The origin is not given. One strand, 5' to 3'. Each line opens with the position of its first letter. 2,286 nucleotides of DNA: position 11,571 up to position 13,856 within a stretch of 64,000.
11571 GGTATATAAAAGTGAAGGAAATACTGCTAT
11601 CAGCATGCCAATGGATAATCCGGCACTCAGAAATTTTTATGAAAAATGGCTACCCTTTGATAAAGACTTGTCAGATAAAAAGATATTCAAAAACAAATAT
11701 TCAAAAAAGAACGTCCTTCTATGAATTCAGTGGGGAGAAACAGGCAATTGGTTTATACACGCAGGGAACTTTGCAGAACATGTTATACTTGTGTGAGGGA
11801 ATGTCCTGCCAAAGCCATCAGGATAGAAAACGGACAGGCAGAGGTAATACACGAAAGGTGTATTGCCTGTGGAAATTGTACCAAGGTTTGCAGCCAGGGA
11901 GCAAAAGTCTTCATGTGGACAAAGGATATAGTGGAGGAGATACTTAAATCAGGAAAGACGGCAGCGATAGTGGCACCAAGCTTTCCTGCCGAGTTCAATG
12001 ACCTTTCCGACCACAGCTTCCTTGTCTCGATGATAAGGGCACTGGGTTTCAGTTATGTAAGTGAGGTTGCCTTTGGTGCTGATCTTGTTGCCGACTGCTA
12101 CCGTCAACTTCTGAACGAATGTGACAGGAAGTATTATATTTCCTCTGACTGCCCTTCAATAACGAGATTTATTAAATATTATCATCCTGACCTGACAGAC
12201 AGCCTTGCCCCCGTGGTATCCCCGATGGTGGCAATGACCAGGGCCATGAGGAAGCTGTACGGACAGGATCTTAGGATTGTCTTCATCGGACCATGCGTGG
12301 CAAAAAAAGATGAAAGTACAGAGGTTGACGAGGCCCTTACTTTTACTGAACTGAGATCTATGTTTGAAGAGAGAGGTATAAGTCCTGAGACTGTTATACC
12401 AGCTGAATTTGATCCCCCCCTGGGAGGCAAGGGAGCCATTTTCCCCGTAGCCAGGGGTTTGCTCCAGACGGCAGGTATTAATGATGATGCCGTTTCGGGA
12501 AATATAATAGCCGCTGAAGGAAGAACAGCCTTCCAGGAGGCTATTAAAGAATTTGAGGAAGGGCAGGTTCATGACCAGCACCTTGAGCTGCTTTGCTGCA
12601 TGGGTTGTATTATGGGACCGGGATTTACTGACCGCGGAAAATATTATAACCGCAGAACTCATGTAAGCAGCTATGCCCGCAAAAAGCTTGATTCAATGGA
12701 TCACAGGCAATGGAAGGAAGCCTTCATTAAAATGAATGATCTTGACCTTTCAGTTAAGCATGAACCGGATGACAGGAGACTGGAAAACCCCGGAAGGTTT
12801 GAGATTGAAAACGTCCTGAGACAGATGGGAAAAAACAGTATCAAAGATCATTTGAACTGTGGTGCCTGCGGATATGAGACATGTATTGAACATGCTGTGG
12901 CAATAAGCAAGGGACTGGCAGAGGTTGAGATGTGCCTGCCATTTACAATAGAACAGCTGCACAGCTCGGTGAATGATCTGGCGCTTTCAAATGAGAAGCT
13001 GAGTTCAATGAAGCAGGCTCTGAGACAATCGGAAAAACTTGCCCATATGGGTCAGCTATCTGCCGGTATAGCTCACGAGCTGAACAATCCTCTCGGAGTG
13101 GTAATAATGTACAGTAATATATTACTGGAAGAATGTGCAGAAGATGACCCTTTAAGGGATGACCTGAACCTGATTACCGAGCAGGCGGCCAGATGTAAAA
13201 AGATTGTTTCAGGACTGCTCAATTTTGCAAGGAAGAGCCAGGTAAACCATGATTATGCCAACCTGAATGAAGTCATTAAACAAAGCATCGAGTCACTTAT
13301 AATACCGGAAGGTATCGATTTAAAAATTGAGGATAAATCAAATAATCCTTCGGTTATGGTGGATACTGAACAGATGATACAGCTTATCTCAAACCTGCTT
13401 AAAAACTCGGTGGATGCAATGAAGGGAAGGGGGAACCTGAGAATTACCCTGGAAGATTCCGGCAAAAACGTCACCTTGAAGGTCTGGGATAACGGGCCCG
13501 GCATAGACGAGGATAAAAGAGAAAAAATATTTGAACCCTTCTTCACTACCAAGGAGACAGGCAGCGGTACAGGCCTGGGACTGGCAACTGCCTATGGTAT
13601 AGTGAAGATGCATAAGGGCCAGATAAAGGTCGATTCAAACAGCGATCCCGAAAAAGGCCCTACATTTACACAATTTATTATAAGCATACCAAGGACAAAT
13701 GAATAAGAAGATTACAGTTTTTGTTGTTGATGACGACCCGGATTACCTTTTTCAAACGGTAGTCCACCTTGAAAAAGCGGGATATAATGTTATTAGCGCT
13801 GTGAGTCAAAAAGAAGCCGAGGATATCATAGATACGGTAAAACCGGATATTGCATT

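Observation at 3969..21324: Two differently wired H2-sensor modules plus Rex surround a HydCBA-type [FeFe]-hydrogenase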

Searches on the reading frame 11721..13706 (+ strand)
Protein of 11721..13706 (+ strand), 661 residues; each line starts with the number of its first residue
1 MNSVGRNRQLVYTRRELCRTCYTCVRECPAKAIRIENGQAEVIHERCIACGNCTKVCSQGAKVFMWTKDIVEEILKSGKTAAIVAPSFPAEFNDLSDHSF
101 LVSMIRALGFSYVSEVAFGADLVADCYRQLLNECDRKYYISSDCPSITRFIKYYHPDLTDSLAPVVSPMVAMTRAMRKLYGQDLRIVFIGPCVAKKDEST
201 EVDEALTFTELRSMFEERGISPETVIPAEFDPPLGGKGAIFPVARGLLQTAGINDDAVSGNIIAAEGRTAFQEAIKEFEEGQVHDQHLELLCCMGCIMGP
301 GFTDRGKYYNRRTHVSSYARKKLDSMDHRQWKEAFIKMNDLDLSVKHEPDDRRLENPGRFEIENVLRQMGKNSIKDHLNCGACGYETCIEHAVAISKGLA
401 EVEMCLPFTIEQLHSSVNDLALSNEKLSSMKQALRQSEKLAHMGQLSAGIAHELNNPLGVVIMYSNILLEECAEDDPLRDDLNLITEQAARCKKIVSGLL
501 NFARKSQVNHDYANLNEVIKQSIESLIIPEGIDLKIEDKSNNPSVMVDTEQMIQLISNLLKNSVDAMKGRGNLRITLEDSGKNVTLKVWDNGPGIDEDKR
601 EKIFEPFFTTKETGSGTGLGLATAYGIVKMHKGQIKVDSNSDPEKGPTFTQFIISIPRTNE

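Call 3: search_protein_families(library=pfam, proteins=[window:11721-13706:+])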
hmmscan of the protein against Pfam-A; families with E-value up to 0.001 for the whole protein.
window:11721-13706:+ (661 aa): 11 families
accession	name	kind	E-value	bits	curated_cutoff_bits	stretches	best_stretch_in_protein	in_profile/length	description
PF02906.19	Fe_hyd_lg_C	-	1.5e-41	143.1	22.1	1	79-300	2-245/245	Iron only hydrogenase large subunit, C-terminal domain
PF02518.31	HATPase_c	-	3e-25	89.3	26.4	1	548-650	2-104/111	Histidine kinase-, DNA gyrase B-, and HSP90-like ATPase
PF00512.31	HisKA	-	8.5e-14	51.8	26.9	1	443-505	2-63/66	His Kinase A (phospho-acceptor) domain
PF04060.18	FeS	-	2.8e-08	33.8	23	1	378-407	4-33/33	Putative Fe-S cluster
PF13237.11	Fer4_10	-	8.5e-08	32.5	25.5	1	12-57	3-52/53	4Fe-4S dicluster domain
PF13187.11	Fer4_9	-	4.1e-07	30.4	27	1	18-61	2-51/52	4Fe-4S dicluster domain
PF12838.12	Fer4_7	-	1.8e-05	25.5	27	1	18-61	2-52/52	4Fe-4S dicluster domain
PF00037.32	Fer4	-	3.3e-05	23.9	21.1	1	41-61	2-22/24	4Fe-4S binding domain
PF14697.11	Fer4_21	-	4.8e-05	23.9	35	1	15-58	5-52/59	4Fe-4S dicluster domain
PF14501.12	HATPase_c_5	-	5.9e-05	23.4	22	1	551-641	5-92/102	GHKL domain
PF25160.1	LdpA_Fe-S-bd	-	0.00069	19.8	27.6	0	24-59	9-40/49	LdpA Fe-S cluster-binding domain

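Call 5: search_protein_families(library=ncbifam, proteins=[window:11721-13706:+], max_evalue=0.01)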
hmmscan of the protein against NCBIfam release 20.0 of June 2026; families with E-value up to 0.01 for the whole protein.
window:11721-13706:+ (661 aa): 143 families (the best 25 are shown)
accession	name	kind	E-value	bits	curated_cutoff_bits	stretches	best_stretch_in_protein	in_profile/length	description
NF008468.0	PRK11360.1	equivalog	1.5e-55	188.8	646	1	428-650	381-603/616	two-component system sensor histidine kinase AtoS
TIGR04105.1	FeFe_hydrog_B1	subfamily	1.7e-51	175.4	450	2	24-303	166-459/462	monomeric [FeFe] hydrogenase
NF010411.0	PRK13837.1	equivalog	2.7e-49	167.9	647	1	426-650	433-670/828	two-component system VirA-like sensor kinase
NF007688.0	PRK10364.1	equivalog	1e-44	153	479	1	429-658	226-451/460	two-component system sensor histidine kinase ZraS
NF046026.1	HisKinCckACaul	equivalog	1e-42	146.1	1000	1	429-653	288-530/678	cell cycle histidine kinase CckA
NF046020.1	HisKinCckABruc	equivalog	8.1e-42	143.1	1000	1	429-653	466-705/868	cell cycle histidine kinase CckA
NF047497.1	HK_LIC_12097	equivalog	5.7e-35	120.7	500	1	434-657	142-365/367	LIC_12097 family sensor histidine kinase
NF010076.0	PRK13557.1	subfamily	2.2e-34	118.8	631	1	431-641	151-382/540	histidine kinase famiy protein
NF038348.1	T2SS_HK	subfamily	2.7e-34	118.5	450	2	487-650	406-568/574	histidine kinase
NF047466.1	hybrid_RR_LvrB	exception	5.2e-34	118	500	1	429-658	138-376/377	hybrid histidine kinase/response regulator LvrB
NF052574.1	HisKinEspCMyxo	equivalog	3.6e-32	111.4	1200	1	430-653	404-635/785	serine histidine kinase EspC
NF033792.0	ActS_PrrB_HisK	equivalog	1.8e-31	109.4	350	1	425-646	184-410/423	ActS/PrrB/RegB family redox-sensitive histidine kinase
NF053867.1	SprKinKinDBac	equivalog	4.3e-31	107.9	775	1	436-650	279-492/500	sporulation kinase KinD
NF040750.1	tetrathio_HK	equivalog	1.4e-30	106.3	750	1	419-644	314-545/555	tetrathionate respiration histidine kinase TtrS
NF041735.1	hist_kin_RppB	equivalog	1.2e-29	103.4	400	1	442-650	215-434/438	two-component system sensor histidine kinase RppB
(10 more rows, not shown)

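Call 9: search_solved_structures(query=window:11721-13706:+, show_alignments=2, max_evalue=1e-10)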
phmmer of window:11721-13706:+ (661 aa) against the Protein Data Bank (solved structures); distinct sequences matched with E-value up to 1e-10: 49.
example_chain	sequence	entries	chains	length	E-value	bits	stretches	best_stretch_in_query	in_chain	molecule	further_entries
9jfj_A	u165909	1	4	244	4.9e-31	111.1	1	430-653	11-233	Sensor histidine kinase ZraS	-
3a0r_A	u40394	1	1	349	1.5e-30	109.5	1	430-659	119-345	Sensor protein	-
5idj_A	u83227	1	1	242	3.2e-30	108.4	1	434-653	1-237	Histidine kinase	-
8vc9_A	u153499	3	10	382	1.5e-24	89.7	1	401-657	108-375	Leptospira virulence regulator B (LvrB) | histidine kinase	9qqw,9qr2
3d36_A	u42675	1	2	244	6.7e-22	80.9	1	436-652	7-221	Sporulation kinase B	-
4gcz_A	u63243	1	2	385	2.4e-19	72.5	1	423-649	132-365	Blue-light photoreceptor, Sensor protein fixL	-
8a7f_A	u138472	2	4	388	3e-19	72.2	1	423-649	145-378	Putative Sensory box protein,Sensor protein FixL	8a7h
8a3u_A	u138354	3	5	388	3.1e-19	72.1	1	423-649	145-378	Putative Sensory box protein,Sensor protein FixL | Putative Sensory box protein,Putative Sensory box protein,Sensor protein FixL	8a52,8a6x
3a0t_A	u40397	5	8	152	1e-18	70.4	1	514-659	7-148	Sensor protein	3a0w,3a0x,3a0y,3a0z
8u4x_A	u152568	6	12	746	5.7e-18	68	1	417-640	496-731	histidine kinase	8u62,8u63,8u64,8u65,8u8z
4jas_A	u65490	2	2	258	1.8e-17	66.3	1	444-649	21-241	Histidine kinase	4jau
6lgq_C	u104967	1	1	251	4.5e-17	65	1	445-649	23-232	Histidine kinase KdpD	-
5uht_A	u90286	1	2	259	8.6e-17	64.1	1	444-649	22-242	Sensor histidine kinase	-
2c2a_A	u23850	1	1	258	8.7e-17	64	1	444-649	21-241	SENSOR HISTIDINE KINASE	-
3dge_A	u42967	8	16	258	8.8e-17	64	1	444-649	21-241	Sensor protein | Histidine kinase | Sensor histidine kinase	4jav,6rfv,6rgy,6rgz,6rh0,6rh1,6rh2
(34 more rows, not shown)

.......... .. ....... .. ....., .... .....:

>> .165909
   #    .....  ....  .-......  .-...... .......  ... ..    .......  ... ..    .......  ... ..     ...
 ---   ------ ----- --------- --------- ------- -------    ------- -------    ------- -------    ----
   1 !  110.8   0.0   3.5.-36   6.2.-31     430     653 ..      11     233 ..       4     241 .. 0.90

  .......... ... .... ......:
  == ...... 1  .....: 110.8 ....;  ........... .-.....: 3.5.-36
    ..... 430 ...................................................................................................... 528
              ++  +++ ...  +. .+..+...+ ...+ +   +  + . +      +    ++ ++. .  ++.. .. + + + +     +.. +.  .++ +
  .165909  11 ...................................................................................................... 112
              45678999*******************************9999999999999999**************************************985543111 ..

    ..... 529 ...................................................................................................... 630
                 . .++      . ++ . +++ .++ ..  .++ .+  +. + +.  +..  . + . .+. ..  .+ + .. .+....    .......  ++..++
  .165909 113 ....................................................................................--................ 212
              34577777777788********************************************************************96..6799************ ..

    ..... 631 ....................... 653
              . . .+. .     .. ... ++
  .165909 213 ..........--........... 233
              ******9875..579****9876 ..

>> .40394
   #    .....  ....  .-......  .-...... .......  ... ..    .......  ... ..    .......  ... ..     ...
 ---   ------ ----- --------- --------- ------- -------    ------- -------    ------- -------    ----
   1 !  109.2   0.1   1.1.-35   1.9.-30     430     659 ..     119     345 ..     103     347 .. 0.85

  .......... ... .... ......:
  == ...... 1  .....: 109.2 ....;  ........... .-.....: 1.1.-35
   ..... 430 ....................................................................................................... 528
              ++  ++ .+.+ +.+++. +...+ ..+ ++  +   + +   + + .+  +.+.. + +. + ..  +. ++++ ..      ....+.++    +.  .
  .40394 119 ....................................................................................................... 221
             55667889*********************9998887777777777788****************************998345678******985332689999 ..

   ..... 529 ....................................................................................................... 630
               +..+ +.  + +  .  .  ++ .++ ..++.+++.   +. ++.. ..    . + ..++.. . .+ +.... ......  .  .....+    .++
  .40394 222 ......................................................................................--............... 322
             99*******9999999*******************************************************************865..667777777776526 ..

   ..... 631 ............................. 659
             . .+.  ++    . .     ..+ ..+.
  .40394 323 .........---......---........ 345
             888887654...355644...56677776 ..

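Call 11: find_encoding_contigs(protein=window:11721-13706:+, flank=10000, max_places=6)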
Protein window:11721-13706:+ (661 aa): no gene with exactly this product is on record in the collection.

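Call 12: find_homologous_proteins(query=window:11721-13706:+, max_evalue=1e-20)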
Query window:11721-13706:+ (661 aa): 7905 proteins with E <= 1e-20 among 8000 candidates; the best 120 are listed.
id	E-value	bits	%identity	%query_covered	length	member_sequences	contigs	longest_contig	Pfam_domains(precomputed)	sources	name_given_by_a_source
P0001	0.0e+0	1518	100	100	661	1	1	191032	PF02906.20,PF04060.19,PF02518.32,PF00512.32,PF12838.13,PF13237.12,PF13187.12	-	-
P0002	0.0e+0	1371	90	100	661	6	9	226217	PF02906.20,PF04060.19,PF00037.33,PF02518.32,PF00512.32,PF12838.13,PF13237.12,PF13187.12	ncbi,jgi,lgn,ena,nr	ncbi:MAG TPA: 4Fe-4S dicluster domain-containing protein [Bacteroidetes bacterium]|nr:4Fe-4S diclust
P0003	0.0e+0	1306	86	100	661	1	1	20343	PF14697.12,PF02906.20,PF04060.19,PF00037.33,PF02518.32,PF00512.32,PF12838.13,PF13237.12,PF13187.12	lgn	-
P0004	0.0e+0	1203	78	100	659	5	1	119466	PF02906.20,PF04060.19,PF00037.33,PF02518.32,PF00512.32,PF12838.13,PF13237.12,PF13187.12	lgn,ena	-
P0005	0.0e+0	1165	76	100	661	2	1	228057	PF02906.20,PF04060.19,PF00037.33,PF02518.32,PF00512.32,PF12838.13,PF13237.12,PF13187.12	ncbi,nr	ncbi:MAG: [Fe-Fe] hydrogenase large subunit C-terminal domain-containing protein [Bacteroidales bact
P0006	0.0e+0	1152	76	99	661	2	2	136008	PF02906.20,PF04060.19,PF00037.33,PF02518.32,PF00512.32,PF12838.13,PF25160.2,PF13237.12,PF13187.12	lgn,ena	-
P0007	0.0e+0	1138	75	100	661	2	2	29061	PF02906.20,PF04060.19,PF00037.33,PF02518.32,PF00512.32,PF12838.13,PF13237.12,PF13187.12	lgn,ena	-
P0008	0.0e+0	1077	77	92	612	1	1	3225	PF02906.20,PF04060.19,PF00037.33,PF02518.32,PF00512.32,PF12838.13,PF13237.12,PF13187.12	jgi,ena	-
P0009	0.0e+0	1026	68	99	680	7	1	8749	PF02906.20,PF04060.19,PF00037.33,PF02518.32,PF00512.32,PF13237.12,PF13187.12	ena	-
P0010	0.0e+0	1013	68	99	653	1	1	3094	PF02906.20,PF04060.19,PF00037.33,PF02518.32,PF00512.32,PF13237.12,PF13187.12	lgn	-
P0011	1.9e-298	1009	67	99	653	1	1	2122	PF02906.20,PF04060.19,PF00037.33,PF02518.32,PF00512.32,PF12838.13,PF13237.12,PF13187.12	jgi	jgi:two-component system NtrC family sensor kinase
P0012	3.0e-298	1009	67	99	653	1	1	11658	PF02906.20,PF04060.19,PF00037.33,PF02518.32,PF00512.32,PF13237.12,PF13187.12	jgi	jgi:nitrogen-specific signal transduction histidine kinase/iron only hydrogenase large subunit-like 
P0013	5.3e-298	1008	66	99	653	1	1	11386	PF02906.20,PF04060.19,PF00037.33,PF02518.32,PF00512.32,PF12838.13,PF13237.12,PF13187.12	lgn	-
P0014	6.7e-298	1008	68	99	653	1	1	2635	PF02906.20,PF04060.19,PF00037.33,PF02518.32,PF00512.32,PF12838.13,PF13237.12,PF13187.12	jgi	jgi:iron only hydrogenase large subunit-like protein/nitrogen-specific signal transduction histidine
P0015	1.4e-297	1007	67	99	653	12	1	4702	PF02906.20,PF04060.19,PF00037.33,PF02518.32,PF00512.32,PF13237.12,PF13187.12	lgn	-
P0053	1.3e-294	997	67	98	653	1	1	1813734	PF02906.20,PF04060.19,PF00037.33,PF02518.32,PF00512.32,PF12838.13,PF13237.12,PF13187.12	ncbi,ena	-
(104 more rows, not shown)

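Call 14: find_encoding_contigs(protein=P0053, flank=10000, max_places=2)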
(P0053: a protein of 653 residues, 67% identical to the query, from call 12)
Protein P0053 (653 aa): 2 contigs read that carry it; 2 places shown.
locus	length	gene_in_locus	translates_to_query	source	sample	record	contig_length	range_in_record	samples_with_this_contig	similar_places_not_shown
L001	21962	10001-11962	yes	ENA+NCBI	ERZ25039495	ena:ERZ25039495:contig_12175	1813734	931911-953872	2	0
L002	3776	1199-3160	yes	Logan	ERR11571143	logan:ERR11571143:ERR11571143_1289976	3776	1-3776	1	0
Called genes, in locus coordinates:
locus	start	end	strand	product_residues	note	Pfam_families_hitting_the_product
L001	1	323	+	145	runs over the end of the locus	PF00293:NUDIX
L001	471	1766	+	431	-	PF13701:DDE_Tnp_1_4, PF01609:DDE_Tnp_1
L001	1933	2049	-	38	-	-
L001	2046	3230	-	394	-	PF07228:SpoIIE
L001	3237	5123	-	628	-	PF00037:Fer4 (faint), PF12797:Fer4_2 (faint), PF12837:Fer4_6 (faint), PF12838:Fer4_7 (weak), PF13237:Fer4_10, PF14697:Fer4_21, PF02906:Fe_hyd_lg_C, PF04060:FeS, +1 more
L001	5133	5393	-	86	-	PF01257:2Fe-2S_thioredx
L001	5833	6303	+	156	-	PF01257:2Fe-2S_thioredx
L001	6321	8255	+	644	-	PF01512:Complex1_51K, PF10589:NADH_4Fe-4S, PF00037:Fer4 (weak), PF12838:Fer4_7 (weak), PF13187:Fer4_9, PF13237:Fer4_10, PF14697:Fer4_21, PF00037:Fer4 (weak), +2 more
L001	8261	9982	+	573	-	PF00111:Fer2, PF13510:Fer2_4, PF10588:NADH-G_4Fe-4S_3, PF13183:Fer4_8, PF13237:Fer4_10, PF22117:Fer4_Nqo3, PF12838:Fer4_7, PF00037:Fer4, +6 more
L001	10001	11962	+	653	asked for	PF00037:Fer4 (faint), PF12838:Fer4_7 (weak), PF13187:Fer4_9 (weak), PF13237:Fer4_10, PF02906:Fe_hyd_lg_C, PF04060:FeS, PF00512:HisKA, PF02518:HATPase_c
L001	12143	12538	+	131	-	PF00072:Response_reg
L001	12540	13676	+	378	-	PF00072:Response_reg, PF00512:HisKA, PF02518:HATPase_c, PF14501:HATPase_c_5 (weak)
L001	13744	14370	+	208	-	PF06971:Put_DNA-bind_N, PF01408:GFO_IDH_MocA, PF02629:CoA_binding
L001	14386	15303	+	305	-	PF06574:FAD_syn, PF01467:CTP_transf_like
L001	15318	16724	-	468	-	PF04055:Radical_SAM, PF06968:BATS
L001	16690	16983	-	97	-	PF21699:TM1266-like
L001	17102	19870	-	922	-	PF00246:Peptidase_M14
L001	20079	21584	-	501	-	PF01212:Beta_elim_lyase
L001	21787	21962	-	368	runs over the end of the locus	PF04055:Radical_SAM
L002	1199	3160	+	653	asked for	PF00037:Fer4 (faint), PF12838:Fer4_7 (weak), PF13187:Fer4_9 (weak), PF13237:Fer4_10, PF02906:Fe_hyd_lg_C, PF04060:FeS, PF00512:HisKA, PF02518:HATPase_c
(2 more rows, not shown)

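Call 15: find_encoding_contigs(protein=P0002, flank=10000, max_places=2)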
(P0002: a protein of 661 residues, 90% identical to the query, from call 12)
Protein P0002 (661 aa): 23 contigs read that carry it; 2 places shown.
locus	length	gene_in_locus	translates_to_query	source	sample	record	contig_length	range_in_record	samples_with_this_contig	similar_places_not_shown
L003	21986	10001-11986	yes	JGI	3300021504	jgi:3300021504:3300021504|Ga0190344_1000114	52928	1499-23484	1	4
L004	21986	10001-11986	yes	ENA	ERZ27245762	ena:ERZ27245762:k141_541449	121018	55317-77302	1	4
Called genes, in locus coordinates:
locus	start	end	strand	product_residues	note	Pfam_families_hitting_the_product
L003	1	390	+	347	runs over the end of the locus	PF05544:Pro_racemase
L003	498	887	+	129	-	PF16231:DUF4890 (weak)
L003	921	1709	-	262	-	PF00149:Metallophos, PF12850:Metallophos_2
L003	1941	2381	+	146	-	PF00293:NUDIX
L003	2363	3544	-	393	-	PF07228:SpoIIE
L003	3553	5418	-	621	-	PF12838:Fer4_7 (weak), PF13187:Fer4_9 (weak), PF13237:Fer4_10, PF14697:Fer4_21, PF25160:LdpA_Fe-S-bd, PF00037:Fer4 (weak), PF12837:Fer4_6 (weak), PF02906:Fe_hyd_lg_C, +2 more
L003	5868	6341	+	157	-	PF01257:2Fe-2S_thioredx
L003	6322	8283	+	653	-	PF01512:Complex1_51K, PF10589:NADH_4Fe-4S, PF00037:Fer4, PF12838:Fer4_7 (weak), PF13187:Fer4_9, PF13237:Fer4_10, PF14697:Fer4_21, PF00037:Fer4 (weak), +2 more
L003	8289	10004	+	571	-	PF00111:Fer2 (weak), PF13510:Fer2_4, PF10588:NADH-G_4Fe-4S_3, PF13183:Fer4_8 (weak), PF13237:Fer4_10 (weak), PF22117:Fer4_Nqo3, PF12838:Fer4_7, PF02906:Fe_hyd_lg_C, +8 more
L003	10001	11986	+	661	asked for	PF00037:Fer4 (faint), PF12838:Fer4_7 (weak), PF13187:Fer4_9 (weak), PF13237:Fer4_10, PF02906:Fe_hyd_lg_C, PF04060:FeS, PF00512:HisKA, PF02518:HATPase_c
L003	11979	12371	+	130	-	PF00072:Response_reg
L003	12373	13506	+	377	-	PF00072:Response_reg, PF00512:HisKA, PF02518:HATPase_c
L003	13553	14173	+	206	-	PF06971:Put_DNA-bind_N, PF01408:GFO_IDH_MocA, PF02629:CoA_binding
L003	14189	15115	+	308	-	PF06574:FAD_syn, PF01467:CTP_transf_like (weak)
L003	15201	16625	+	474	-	PF04055:Radical_SAM, PF06968:BATS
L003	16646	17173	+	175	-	PF21699:TM1266-like (weak)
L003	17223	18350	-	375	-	PF02254:TrkA_N (weak), PF03435:Sacchrp_dh_NADP, PF05368:NmrA (faint), PF13460:NAD_binding_10 (weak), PF16653:Sacchrp_dh_C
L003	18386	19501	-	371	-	PF04055:Radical_SAM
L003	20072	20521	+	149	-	PF09719:C_GCAxxG_C_C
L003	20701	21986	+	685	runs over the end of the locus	PF13380:CoA_binding_2, PF13607:Succ_CoA_lig, PF13549:ATP-grasp_5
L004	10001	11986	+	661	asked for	PF00037:Fer4 (faint), PF12838:Fer4_7 (weak), PF13187:Fer4_9 (weak), PF13237:Fer4_10, PF02906:Fe_hyd_lg_C, PF04060:FeS, PF00512:HisKA, PF02518:HATPase_c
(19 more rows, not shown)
